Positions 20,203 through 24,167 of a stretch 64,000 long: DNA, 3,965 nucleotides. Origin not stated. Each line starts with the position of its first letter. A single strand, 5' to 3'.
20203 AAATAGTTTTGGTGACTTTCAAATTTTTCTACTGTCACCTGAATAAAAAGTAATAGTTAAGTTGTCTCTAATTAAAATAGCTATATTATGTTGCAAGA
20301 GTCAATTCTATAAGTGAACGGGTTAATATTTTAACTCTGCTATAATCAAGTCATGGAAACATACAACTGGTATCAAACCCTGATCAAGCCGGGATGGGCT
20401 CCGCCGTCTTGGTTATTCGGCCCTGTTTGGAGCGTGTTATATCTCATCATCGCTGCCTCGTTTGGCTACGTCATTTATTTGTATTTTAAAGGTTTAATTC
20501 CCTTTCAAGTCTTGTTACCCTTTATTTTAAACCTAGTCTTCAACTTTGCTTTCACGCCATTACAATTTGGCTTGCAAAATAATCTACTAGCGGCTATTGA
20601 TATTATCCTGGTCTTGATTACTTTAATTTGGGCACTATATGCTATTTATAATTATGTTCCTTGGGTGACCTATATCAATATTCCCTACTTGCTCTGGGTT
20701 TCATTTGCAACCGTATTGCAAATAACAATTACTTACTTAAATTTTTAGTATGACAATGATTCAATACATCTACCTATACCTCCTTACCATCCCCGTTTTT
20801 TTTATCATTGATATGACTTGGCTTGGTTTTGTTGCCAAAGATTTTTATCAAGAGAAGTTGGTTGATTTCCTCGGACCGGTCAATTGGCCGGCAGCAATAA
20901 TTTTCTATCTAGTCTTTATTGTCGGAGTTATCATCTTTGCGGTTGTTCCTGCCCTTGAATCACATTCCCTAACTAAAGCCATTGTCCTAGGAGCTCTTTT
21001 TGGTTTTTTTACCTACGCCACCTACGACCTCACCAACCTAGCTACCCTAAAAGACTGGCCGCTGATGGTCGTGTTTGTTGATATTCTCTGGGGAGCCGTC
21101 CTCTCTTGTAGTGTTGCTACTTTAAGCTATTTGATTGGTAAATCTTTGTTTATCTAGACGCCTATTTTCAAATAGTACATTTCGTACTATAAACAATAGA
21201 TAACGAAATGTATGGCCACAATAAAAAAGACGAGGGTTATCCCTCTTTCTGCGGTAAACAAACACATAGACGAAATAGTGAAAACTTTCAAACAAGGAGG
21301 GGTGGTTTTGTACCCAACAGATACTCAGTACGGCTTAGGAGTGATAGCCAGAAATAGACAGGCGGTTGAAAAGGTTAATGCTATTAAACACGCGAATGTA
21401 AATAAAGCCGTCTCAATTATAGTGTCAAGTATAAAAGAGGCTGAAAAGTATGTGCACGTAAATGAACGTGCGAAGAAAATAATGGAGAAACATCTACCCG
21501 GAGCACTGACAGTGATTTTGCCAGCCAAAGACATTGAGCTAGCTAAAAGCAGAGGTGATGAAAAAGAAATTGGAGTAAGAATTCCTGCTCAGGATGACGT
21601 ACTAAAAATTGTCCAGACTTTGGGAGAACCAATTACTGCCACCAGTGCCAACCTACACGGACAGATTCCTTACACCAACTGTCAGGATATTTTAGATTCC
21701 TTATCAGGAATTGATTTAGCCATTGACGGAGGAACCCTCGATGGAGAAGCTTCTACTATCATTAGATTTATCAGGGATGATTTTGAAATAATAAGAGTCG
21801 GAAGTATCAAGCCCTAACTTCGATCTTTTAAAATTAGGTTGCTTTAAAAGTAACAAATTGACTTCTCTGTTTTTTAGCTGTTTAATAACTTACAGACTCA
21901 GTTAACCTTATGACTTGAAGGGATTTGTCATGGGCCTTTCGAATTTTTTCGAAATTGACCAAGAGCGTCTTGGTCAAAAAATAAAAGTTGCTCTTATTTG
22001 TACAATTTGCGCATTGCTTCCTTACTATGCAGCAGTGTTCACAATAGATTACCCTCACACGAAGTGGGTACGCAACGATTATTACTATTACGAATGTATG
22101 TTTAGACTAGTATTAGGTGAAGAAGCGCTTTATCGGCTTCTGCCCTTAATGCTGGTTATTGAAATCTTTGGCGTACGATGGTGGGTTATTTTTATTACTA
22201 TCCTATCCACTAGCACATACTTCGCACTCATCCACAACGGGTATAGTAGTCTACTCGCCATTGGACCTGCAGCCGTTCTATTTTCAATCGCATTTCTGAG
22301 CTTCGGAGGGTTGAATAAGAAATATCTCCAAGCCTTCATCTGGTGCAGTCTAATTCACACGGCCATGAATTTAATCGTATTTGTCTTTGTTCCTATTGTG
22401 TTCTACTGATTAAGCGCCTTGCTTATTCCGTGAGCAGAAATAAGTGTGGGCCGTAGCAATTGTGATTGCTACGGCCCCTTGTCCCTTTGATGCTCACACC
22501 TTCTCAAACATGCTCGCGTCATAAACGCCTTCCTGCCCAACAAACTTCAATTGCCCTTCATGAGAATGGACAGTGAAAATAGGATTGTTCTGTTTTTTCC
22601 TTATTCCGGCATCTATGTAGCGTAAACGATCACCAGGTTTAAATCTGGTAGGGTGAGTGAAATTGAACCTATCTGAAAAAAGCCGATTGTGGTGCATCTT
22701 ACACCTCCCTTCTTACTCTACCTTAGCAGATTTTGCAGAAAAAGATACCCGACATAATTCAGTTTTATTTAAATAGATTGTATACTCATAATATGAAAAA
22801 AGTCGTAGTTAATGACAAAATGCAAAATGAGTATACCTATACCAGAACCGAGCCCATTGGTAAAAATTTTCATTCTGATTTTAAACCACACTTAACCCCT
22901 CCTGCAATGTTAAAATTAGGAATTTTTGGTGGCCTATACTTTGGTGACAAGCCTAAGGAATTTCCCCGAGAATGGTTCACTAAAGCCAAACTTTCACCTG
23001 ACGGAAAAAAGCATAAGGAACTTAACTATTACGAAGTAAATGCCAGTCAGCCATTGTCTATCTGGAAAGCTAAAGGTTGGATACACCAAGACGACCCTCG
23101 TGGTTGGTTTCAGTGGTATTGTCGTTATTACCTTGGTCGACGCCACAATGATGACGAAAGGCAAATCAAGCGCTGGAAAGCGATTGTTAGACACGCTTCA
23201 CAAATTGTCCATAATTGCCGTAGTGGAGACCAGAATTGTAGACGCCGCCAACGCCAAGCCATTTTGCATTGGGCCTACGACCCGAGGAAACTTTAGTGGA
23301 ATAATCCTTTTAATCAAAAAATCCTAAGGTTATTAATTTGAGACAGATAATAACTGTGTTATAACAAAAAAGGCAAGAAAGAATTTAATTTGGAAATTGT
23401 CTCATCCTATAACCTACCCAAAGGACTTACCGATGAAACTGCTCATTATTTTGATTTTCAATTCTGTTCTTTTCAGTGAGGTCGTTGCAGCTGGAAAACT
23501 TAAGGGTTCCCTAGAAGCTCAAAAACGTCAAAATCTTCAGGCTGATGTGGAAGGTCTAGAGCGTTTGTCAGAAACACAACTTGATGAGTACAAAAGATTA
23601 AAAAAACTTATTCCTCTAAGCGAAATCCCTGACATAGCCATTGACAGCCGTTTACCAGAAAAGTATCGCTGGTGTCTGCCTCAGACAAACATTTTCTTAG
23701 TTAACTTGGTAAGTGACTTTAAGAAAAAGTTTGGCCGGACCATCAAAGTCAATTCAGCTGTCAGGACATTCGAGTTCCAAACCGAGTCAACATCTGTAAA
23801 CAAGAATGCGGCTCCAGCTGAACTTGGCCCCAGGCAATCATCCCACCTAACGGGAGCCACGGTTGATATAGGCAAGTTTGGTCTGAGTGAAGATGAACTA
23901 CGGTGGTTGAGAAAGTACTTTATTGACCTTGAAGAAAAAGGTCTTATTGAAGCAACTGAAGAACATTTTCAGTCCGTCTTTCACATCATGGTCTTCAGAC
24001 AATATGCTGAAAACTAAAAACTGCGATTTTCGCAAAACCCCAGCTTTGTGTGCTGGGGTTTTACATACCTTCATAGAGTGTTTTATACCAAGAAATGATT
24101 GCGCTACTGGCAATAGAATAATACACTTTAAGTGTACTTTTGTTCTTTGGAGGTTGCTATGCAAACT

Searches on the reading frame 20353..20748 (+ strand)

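Call 26: search_protein_families(library=phrogs, proteins=[window:20353-20748:+], max_evalue=0.001)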
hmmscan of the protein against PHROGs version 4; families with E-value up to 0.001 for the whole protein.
window:20353-20748:+ (131 aa): 0 families

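Call 82: search_protein_families(library=pfam, proteins=[window:20353-20748:+], max_evalue=0.01)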
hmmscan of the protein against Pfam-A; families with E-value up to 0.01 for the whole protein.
window:20353-20748:+ (131 aa): 2 families
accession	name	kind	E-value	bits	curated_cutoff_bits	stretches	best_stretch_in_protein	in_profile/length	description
PF03073.20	TspO_MBR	-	3e-28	98.8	24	1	3-128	20-144/145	TspO/MBR family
PF07123.17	PsbW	-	0.0017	18.8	25.4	1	68-100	90-120/133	Photosystem II reaction centre W protein (PsbW)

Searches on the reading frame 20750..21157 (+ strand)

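Call 26: search_protein_families(library=phrogs, proteins=[window:20750-21157:+], max_evalue=0.001)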
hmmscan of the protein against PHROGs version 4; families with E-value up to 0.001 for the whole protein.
window:20750-21157:+ (135 aa): 0 families

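Call 82: search_protein_families(library=pfam, proteins=[window:20750-21157:+], max_evalue=0.01)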
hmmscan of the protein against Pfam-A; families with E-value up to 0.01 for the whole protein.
window:20750-21157:+ (135 aa): 1 family
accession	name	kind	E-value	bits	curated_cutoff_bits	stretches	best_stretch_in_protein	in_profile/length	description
PF09945.14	DUF2177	-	3.6e-45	153.5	26.9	1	6-128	1-124/124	Predicted membrane protein (DUF2177)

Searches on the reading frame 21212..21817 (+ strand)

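Call 26: search_protein_families(library=phrogs, proteins=[window:21212-21817:+], max_evalue=0.001)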
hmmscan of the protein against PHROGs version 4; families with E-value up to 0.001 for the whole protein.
window:21212-21817:+ (201 aa): 1 family
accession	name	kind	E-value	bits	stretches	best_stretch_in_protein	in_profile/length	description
phrog_27533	-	unknown function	2.5e-22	80.4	1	17-199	9-195/337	-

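Call 82: search_protein_families(library=pfam, proteins=[window:21212-21817:+], max_evalue=0.01)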
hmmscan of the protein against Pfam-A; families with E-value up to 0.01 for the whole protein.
window:21212-21817:+ (201 aa): 1 family
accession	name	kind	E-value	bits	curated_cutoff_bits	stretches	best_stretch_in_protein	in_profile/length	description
PF01300.24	Sua5_yciO_yrdC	-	3.3e-45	154.2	25.1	1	26-197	3-178/178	Telomere recombination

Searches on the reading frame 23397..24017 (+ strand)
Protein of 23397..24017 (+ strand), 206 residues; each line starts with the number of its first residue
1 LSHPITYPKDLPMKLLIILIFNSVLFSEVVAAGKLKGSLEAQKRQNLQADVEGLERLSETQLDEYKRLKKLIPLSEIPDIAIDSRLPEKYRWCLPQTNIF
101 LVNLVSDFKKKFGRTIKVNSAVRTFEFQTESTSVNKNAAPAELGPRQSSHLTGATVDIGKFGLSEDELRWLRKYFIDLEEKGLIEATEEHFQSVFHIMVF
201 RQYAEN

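Call 26: search_protein_families(library=phrogs, proteins=[window:23397-24017:+], max_evalue=0.001)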
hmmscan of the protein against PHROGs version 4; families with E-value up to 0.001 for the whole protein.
window:23397-24017:+ (206 aa): 1 family
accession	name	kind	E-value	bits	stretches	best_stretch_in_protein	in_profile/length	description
phrog_894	-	lysis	0.00028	21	1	101-181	74-141/389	endolysin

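Call 82: search_protein_families(library=pfam, proteins=[window:23397-24017:+], max_evalue=0.01)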
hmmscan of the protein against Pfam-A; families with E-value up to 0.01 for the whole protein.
window:23397-24017:+ (206 aa): 2 families
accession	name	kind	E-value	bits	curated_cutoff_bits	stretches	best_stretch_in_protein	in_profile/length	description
PF18979.5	DUF5715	-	8.5e-17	61.8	26.8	1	41-200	2-171/171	Family of unknown function (DUF5715)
PF08291.16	Peptidase_M15_3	-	0.0011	19.5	23.2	1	98-169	25-85/108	Peptidase M15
